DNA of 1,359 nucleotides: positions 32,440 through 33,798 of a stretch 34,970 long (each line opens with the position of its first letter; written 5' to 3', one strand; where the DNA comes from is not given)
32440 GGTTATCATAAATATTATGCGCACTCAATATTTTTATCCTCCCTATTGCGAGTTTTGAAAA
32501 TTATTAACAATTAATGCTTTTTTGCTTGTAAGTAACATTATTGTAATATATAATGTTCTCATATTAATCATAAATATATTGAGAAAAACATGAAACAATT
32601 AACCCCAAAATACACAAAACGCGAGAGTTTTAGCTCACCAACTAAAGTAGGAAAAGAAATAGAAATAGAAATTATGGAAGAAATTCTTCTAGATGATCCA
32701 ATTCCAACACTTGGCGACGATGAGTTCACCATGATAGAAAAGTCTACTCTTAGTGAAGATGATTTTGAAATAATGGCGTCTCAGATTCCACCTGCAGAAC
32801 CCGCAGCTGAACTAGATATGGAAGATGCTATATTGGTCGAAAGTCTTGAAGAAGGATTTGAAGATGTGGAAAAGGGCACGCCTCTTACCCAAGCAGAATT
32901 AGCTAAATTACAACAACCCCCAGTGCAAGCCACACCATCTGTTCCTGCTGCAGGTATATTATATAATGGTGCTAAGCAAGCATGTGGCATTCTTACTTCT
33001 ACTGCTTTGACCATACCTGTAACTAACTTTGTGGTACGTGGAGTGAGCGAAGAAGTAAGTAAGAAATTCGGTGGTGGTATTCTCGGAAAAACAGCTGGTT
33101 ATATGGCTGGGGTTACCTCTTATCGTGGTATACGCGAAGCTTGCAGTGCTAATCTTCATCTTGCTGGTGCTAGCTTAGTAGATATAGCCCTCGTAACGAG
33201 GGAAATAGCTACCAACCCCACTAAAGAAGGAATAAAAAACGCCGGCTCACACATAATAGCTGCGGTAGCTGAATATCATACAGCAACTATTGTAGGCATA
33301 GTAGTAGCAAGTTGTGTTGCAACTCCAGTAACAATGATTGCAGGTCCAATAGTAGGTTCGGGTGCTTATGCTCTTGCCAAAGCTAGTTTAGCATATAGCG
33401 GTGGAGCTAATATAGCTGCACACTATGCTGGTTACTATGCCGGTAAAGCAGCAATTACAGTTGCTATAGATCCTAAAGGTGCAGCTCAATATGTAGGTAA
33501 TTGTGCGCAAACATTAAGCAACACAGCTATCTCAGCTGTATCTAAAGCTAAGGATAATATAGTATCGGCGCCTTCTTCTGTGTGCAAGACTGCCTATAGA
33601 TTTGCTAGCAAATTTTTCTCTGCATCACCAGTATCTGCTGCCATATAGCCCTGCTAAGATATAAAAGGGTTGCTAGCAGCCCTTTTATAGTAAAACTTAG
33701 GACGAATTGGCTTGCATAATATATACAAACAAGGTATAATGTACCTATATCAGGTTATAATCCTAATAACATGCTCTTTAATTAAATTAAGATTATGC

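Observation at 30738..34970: Candidate novel system: cluster of orphan genes for small-residue-rich hydrophobic-hairpin ('Inc-like') membrane proteins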

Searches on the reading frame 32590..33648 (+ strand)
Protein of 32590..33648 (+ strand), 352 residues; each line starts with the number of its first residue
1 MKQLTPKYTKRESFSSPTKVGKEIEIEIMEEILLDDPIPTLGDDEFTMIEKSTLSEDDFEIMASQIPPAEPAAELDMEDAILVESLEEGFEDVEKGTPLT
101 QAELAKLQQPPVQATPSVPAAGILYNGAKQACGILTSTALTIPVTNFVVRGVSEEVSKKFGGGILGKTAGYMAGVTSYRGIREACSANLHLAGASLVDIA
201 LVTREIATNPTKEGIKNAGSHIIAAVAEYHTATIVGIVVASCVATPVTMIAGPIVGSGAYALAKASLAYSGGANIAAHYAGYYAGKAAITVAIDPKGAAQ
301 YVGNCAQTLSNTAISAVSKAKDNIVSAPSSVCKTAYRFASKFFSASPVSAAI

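Call 5: search_protein_families(library=pfam, proteins=[window:32590-33648:+], max_evalue=1)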
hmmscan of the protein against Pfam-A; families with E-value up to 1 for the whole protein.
window:32590-33648:+ (352 aa): 2 families
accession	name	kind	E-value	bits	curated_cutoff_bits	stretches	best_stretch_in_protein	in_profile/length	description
PF00016.26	RuBisCO_large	-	0.0002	21.1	30.1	1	151-207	243-293/299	Ribulose bisphosphate carboxylase large chain, catalytic domain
PF01277.22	Oleosin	-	0.11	12.8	25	1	232-288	22-80/113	Oleosin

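Call 6: search_protein_families(library=ncbifam, proteins=[window:32590-33648:+], max_evalue=1)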
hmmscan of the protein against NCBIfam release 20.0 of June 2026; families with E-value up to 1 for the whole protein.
window:32590-33648:+ (352 aa): 1 family
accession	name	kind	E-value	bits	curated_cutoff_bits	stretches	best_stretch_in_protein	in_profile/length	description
NF003252.0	PRK04208.1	subfamily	0.055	12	438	1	148-188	383-423/468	ribulose-bisphosphate carboxylase large subunit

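Call 9: find_encoding_contigs(protein=window:32590-33648:+, flank=10000, max_places=6)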
Protein window:32590-33648:+ (352 aa): 1 contig read that carries it; 1 place shown.
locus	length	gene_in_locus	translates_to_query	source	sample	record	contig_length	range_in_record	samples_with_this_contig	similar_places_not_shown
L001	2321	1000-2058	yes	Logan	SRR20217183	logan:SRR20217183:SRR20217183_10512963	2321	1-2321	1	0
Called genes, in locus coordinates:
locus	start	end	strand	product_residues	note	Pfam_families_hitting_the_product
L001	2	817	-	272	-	?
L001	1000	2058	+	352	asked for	-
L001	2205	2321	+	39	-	?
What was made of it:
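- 32590..33648 (+): Gene B (352 aa). An acidic, disordered N-terminal region (residues 1-110) is followed by a Pro-rich linker and a small-residue-rich all-helical C-terminal domain. GC3 is 0.23, the lowest in the window. The identical sequence lies on Logan contig L001 (call 9).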

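Call 12: find_related_loci(query=window:32590-33648:+, collection=genome_contigs, flank=10000)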
Query window:32590-33648:+ (352 aa) in genome_contigs; peptide patterns used: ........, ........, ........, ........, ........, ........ (x = any residue, [..] = any of these).
137 stretches matched a pattern, but none encodes a relative of the query by tblastn (E <= 1e-3).
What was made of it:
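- Tried and rejected: A scan of genome representatives with B found nothing (call 12).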

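Call 14: find_homologous_proteins(query=window:32590-33648:+, max_evalue=0.01)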
Query window:32590-33648:+ (352 aa): 1 proteins with E <= 0.01 among 8000 candidates.
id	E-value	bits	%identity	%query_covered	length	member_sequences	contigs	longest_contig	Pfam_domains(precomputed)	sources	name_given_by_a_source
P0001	6.7e-220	747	100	100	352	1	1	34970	-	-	-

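Call 29: search_solved_structures(query=window:32590-33648:+, max_evalue=10)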
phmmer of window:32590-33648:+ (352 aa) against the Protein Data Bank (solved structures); distinct sequences matched with E-value up to 10: 2.
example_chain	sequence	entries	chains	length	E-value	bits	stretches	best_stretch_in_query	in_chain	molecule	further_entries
9lf7_A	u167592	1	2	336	0.41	13.1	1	194-285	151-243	Poc14_A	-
5e9a_A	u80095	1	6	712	2.7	10.4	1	257-304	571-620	Beta-galactosidase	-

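Call 36: predict_structure(protein=window:32590-33648:+)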
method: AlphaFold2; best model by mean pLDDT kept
length: 352 residues; sequences in the alignment: 1
mean_pLDDT: 37.9   pTM: 0.28
mean pLDDT of the five models: 37.9, 34.0, 31.2, 30.5, 29.0
residues with pLDDT >= 90: 0; 70-90: 0; 50-70: 8; < 50: 344
segments of 3 or more residues with pLDDT < 50: 1-182, 192-210, 214-352
pLDDT, mean of each block of 10 residues (from residue 1): 33 34 35 40 38 42 39 33 33 39 37 31 39 38 31 36 39 43 50 47 45 47 44 42 32 35 35 39 41 36 39 36 33 36 31 27
secondary structure, 60 per line:
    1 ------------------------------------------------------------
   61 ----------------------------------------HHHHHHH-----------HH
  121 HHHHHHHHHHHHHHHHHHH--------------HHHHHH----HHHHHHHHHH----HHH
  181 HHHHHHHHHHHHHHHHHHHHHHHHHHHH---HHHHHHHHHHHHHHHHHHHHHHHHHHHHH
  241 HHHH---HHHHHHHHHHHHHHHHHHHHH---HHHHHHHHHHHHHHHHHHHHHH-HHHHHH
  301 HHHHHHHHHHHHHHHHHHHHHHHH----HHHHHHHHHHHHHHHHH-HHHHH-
elements in order: H101-107 H119-139 H154-159 H164-173 H178-208 H212-244 H248-268 H272-293 H295-324 H329-345 H347-351

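Call 47: search_protein_representatives(protein=window:32590-33648:+)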
Query: 352 residues. Proteins with E-value up to 0.001 (for the whole library): 2; up to 1e-10: 1; up to 1e-30: 1. The best 2 are listed.
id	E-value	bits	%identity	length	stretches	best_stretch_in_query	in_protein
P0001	2.1e-220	746.7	100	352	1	1-352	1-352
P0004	1.1e-07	47.9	29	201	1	124-287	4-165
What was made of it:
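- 32959..33450 (+): Domain of B (residues 124-287) homologous to phage accessory proteins P0004 (L135) and L138:3531-4136. phmmer E 1.1e-7 against 1.84 billion representatives (call 47).
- On P0004-like phage accessory protein family (for B only): E 1.1e-7 in a library of 1.84 billion (call 47).
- B residues 124-287 match P0004 with E 1.1e-7 in an exhaustive search (call 47). B has distant homologues (call 47).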

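Call 49: find_encoding_contigs(protein=P0004, flank=10000)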
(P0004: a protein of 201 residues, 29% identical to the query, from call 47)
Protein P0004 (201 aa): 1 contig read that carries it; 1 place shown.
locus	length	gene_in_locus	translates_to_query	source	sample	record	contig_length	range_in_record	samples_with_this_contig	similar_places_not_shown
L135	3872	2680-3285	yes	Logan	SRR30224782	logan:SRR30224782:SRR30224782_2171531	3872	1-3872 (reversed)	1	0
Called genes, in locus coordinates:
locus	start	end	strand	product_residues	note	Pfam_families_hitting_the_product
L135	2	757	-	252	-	?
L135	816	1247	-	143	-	-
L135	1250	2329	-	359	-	PF13252:Phage_capsid_3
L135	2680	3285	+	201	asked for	-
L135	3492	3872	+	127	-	?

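Call 54: search_protein_families(library=phrogs, proteins=[window:32590-33648:+, P0004, L135:816-1247:-, L135:1250-2329:-], max_evalue=0.1)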
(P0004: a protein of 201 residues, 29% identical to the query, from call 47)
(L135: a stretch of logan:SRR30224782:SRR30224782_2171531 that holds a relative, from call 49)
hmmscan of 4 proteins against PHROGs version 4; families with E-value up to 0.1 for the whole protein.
window:32590-33648:+ (352 aa): 0 families

P0004 (201 aa): 0 families

L135:816-1247:- (143 aa): 1 family
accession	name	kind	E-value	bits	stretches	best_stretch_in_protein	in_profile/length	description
phrog_28738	-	unknown function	0.026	15.9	1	86-132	12-59/87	-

L135:1250-2329:- (359 aa): 5 families
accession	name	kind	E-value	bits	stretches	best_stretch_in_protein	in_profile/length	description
phrog_334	-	head and packaging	1.7e-86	291.7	1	1-352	1-376/381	major head protein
phrog_13784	-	unknown function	4.8e-12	47.3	1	39-141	53-155/177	-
phrog_1357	-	head and packaging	3.1e-08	33.9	1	160-307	158-297/356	major head protein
phrog_544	-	head and packaging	0.013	15.9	1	211-277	164-221/282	major head protein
phrog_31117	-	unknown function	0.074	14.4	0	287-342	35-90/110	-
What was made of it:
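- P0004 lies beside a phage major head gene (phrog_334, E 1.7e-86; calls 49, 54).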

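Call 58: search_dna_similar(query=P0004, collection=phages, mode=protein, max_evalue=1, max_rows=10)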
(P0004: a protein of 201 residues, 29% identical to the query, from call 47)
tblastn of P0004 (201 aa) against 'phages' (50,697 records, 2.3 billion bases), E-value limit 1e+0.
No match.

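Call 59: search_dna_similar(query=window:32590-33648:+, collection=phages, mode=protein, max_evalue=1, max_rows=10)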
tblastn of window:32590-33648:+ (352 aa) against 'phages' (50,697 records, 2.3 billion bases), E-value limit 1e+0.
No match.

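Call 60: search_dna_similar(query=L135:1250-2329:-, collection=phages, mode=protein, max_evalue=0.00001, max_rows=12)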
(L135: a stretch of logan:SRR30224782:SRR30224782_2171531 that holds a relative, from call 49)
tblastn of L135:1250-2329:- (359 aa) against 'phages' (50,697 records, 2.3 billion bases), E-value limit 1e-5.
Records with a match: 378; places in all: 378; records where one place covers at least 80% of the query: 369.
Best place of each record, by identity: <60% 378.
By first word of the organism name: Vibrio 104; Stx2a-converting 80; Escherichia 73; Ralstonia 31; Stx2-converting 12; Pseudomonas 10; Burkholderia 10; Klebsiella 6; Shigella 6; Stx 6; and 20 more.
By host as written in the record: - 203; Escherichia coli K514 (EHEC) 7; Ralstonia pseudosolanacearum 6; Ralstonia solanacearum 5; Ralstonia pseudosolanacearum I-31 (MT043) 5; Pseudomonas aeruginosa 4; Ralstonia pseudosolanacearum I-15 (MT014) 4; Burkholderia cenocepacia 4; and 99 more.
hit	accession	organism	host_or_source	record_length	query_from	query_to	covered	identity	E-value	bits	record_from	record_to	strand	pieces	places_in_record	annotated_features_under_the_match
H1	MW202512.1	Caudoviricetes sp.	Manatee Spring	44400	33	355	90%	52.3%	3e-113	367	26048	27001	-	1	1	major capsid protein | hypothetical protein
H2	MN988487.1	Rhizobium phage RHph_Y1_10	Rhizobium etli Y1_10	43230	1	355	99%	46.6%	2e-97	322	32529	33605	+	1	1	major capsid protein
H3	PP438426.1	Microcystis phage Mae-JY35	Microcystis aeruginosa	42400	1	355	99%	45.4%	3e-91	304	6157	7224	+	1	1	hypothetical protein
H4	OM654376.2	Paracoccus phage vB_PmaP_KLEP18-1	Paracoccus marcusii strain KR4M-18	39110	4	355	98%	44.7%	4e-98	323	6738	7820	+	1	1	major capsid protein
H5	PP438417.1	Microcystis phage Mwe-JY25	Microcystis wesenbergii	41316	2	355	99%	35.9%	5e-55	199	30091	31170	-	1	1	hypothetical protein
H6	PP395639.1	Microcystis phage Mwe-JY07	Microcystis wesenbergii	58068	2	355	99%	35.9%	5e-55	199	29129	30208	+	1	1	hypothetical protein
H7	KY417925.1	Ochrobactrum phage POI1126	Ochrobactrum intermedium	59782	2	355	99%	35.6%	2e-58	209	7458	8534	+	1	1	major capsid protein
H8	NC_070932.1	Ochrobactrum phage POI1126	Ochrobactrum intermedium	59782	2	355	99%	35.6%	2e-58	209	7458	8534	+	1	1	major capsid protein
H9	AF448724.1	Sinorhizobium phage PBC5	Sinorhizobium meliloti 2011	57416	1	353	98%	35.7%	8e-52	190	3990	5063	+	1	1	orf6: unknown | orf7: unknown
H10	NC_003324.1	Sinorhizobium phage PBC5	Sinorhizobium meliloti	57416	1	353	98%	35.7%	8e-52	190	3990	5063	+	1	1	major head protein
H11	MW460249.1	Pseudomonas phage Itty13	Pseudomonas aeruginosa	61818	1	353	98%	35.1%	9e-57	204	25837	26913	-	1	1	hypothetical protein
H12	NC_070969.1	Pseudomonas phage Itty13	Pseudomonas aeruginosa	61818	1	353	98%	35.1%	9e-57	204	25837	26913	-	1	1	hypothetical protein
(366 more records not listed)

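Call 69: search_protein_families(library=pfam, proteins=[L135:2-757:-, L135:3492-3872:+, P0004], max_evalue=0.001)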
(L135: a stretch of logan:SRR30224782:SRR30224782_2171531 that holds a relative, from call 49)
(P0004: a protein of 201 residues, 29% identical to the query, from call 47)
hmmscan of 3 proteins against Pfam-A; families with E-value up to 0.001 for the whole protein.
L135:2-757:- (252 aa): 14 families
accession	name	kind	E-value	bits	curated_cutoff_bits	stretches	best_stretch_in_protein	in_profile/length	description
PF13181.12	TPR_8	-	7.8e-17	60.4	25.7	2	119-152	1-34/34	Tetratricopeptide repeat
PF07719.23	TPR_2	-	9.6e-16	57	27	2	78-109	2-33/34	Tetratricopeptide repeat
PF00515.34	TPR_1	-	1.2e-14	53.8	27.8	2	119-152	1-34/34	Tetratricopeptide repeat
PF13424.12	TPR_12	-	2.4e-11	44.1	30.1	1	78-149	4-75/77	Tetratricopeptide repeat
PF14559.12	TPR_19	-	9.1e-11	42.4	25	1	133-171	5-43/68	Tetratricopeptide repeat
PF13428.12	TPR_14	-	2e-10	40.7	23.5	0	125-155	7-37/44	Tetratricopeptide repeat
PF13432.12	TPR_16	-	5.5e-10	39.9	32.7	1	124-178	2-56/65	Tetratricopeptide repeat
PF13374.12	TPR_10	-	6.5e-08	32.8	27.5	0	118-148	1-31/42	Tetratricopeptide repeat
PF12895.13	ANAPC3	-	2.2e-06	28.3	27.2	0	125-173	29-76/82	Anaphase-promoting complex, cyclosome, subunit 3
PF13414.12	TPR_11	-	4.1e-06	26.8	26.8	0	136-167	11-42/42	TPR repeat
PF13431.12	TPR_17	-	1.7e-05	25.1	24.4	0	75-97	11-33/34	Tetratricopeptide repeat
PF23914.1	TPR_CcmH_CycH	-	5.5e-05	23.5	42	0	18-71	96-149/158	Cytochrome c-type biogenesis protein H TPR domain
PF25063.1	ARM_TT21_C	-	0.00021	21.7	35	0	49-105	101-157/209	Tetratricopeptide repeat protein 21 C-terminal ARM domain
PF25058.1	ARM_TT21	-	0.00022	21.7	27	0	77-165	57-140/155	Tetratricopeptide repeat protein 21 ARM repeat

L135:3492-3872:+ (127 aa): 0 families

P0004 (201 aa): 0 families

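Call 74: find_related_loci(query=P0004, collection=viral_contigs, flank=10000)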
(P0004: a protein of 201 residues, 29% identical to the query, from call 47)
Query P0004 (201 aa) in viral_contigs; peptide patterns used: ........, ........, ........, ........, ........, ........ (x = any residue, [..] = any of these).
10 stretches matched a pattern; 1 encode a relative of the query (tblastn E <= 1e-3); 1 distinct loci.
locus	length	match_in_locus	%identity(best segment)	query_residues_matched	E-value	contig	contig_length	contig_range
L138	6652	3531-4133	61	1-201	2e-83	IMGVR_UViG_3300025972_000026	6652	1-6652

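Call 78: search_protein_families(library=phrogs, proteins=[L138:1-366:+, L138:740-1369:+, L138:1378-2856:+, L138:3043-3384:+, L138:3531-4136:+, L138:4354-4779:+, L138:4786-5277:+, L138:5289-6020:+], max_evalue=0.01)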
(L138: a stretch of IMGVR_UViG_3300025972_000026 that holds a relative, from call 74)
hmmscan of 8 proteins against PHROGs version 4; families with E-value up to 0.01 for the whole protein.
L138:1-366:+ (121 aa): 1 family
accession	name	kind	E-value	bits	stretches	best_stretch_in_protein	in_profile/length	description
phrog_28018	-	unknown function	6.5e-14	53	1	1-82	158-244/262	-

L138:740-1369:+ (209 aa): 1 family
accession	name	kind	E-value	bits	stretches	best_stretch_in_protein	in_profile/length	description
phrog_19385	-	unknown function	1.5e-15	58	1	3-209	40-249/249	-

L138:1378-2856:+ (492 aa): 1 family
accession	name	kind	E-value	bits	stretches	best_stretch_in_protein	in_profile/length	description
phrog_3287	-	head and packaging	6.8e-79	267.1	1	16-492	30-524/524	virion structural protein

L138:3043-3384:+ (113 aa): 0 families

L138:3531-4136:+ (201 aa): 0 families

L138:4354-4779:+ (141 aa): 2 families
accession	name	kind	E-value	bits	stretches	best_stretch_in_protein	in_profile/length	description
phrog_22172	-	unknown function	0.0026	19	1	32-137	21-124/129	-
phrog_25629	-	unknown function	0.0057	17.6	1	37-132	21-118/127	-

L138:4786-5277:+ (163 aa): 0 families

L138:5289-6020:+ (243 aa): 1 family
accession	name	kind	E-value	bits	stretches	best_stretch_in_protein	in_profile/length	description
phrog_4287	-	DNA, RNA and nucleotide metabolism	5.4e-14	53.2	1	1-240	4-311/392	DNA ejection protein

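Call 80: find_related_loci(query=A2, collection=viral_contigs, flank=8000)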
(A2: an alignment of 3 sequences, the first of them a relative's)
Query A2 (201 aa) in viral_contigs; peptide patterns used: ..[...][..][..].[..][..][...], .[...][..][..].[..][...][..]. (x = any residue, [..] = any of these).
215 stretches matched a pattern; 1 encode a relative of the query (tblastn E <= 1e-3); 1 distinct loci.
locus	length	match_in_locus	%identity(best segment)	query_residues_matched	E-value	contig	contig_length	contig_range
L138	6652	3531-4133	61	1-201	2e-83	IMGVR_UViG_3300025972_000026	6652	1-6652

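Call 81: search_solved_structures(query=A2, max_evalue=10)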
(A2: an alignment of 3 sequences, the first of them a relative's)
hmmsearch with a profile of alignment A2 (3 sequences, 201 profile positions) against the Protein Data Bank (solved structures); distinct sequences matched with E-value up to 10: 3.
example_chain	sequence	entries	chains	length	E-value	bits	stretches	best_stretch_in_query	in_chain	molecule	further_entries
2o20_A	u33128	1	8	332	0.32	13.9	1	77-155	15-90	Catabolite control protein A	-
9nxo_A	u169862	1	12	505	0.72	12.8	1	16-62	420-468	Pseudomonas phage Pa223 Ejection protein, periplasmic tunnel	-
6dg0_A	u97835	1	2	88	0.94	12.4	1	12-75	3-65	Mec-8 protein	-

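Call 97: get_annotated_region(hit=H1, flank=7000)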
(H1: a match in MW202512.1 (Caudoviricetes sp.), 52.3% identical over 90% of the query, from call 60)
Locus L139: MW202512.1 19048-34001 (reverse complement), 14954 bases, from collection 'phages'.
description: Podoviridae sp. isolate ctDrO704, complete genome.
organism: Caudoviricetes sp. (NCBI taxid 2832643)
taxonomy: Viruses; Duplodnaviria; Heunggongvirae; Uroviricota; Caudoviricetes
host: -; source: Manatee Spring; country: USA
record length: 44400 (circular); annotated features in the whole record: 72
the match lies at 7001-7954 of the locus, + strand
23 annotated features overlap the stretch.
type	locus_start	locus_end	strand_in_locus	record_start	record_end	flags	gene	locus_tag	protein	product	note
CDS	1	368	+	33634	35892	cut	-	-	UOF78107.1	portal protein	-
CDS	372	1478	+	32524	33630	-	-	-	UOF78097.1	cell envelope integrity inner membrane protein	-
CDS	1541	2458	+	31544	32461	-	-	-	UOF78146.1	hypothetical protein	-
CDS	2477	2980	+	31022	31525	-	-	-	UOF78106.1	homing endonuclease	-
CDS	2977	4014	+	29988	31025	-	-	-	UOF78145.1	hypothetical protein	-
CDS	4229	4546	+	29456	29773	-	-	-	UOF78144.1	hypothetical protein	-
CDS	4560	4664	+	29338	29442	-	-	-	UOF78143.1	MHC class i polypeptidE-related sequence systeM-viral protein compleX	-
CDS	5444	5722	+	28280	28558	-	-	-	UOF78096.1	hnhc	-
CDS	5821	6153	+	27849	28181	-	-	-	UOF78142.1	hypothetical protein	-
CDS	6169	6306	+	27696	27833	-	-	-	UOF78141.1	hypothetical protein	-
CDS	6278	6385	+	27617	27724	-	-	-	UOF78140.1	hypothetical protein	-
CDS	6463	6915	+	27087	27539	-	-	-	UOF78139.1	icea protein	-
CDS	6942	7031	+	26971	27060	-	-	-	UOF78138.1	hypothetical protein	-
CDS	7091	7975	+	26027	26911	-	-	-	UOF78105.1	major capsid protein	-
CDS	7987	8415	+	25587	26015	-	-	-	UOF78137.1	hypothetical protein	-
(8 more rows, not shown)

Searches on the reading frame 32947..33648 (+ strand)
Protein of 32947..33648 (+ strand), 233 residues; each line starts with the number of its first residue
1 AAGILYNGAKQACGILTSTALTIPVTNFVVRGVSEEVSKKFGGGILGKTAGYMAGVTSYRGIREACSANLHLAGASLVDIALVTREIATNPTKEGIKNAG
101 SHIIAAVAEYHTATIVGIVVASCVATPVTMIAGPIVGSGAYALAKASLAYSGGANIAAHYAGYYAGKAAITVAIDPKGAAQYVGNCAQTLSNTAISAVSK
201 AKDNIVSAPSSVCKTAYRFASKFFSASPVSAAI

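Call 53: find_related_loci(query=A1, collection=viral_contigs, flank=10000)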
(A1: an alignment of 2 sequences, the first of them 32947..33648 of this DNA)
Query A1 (233 aa) in viral_contigs; peptide patterns used: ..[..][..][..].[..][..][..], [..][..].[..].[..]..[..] (x = any residue, [..] = any of these).
69 stretches matched a pattern, but none encodes a relative of the query by tblastn (E <= 1e-3).
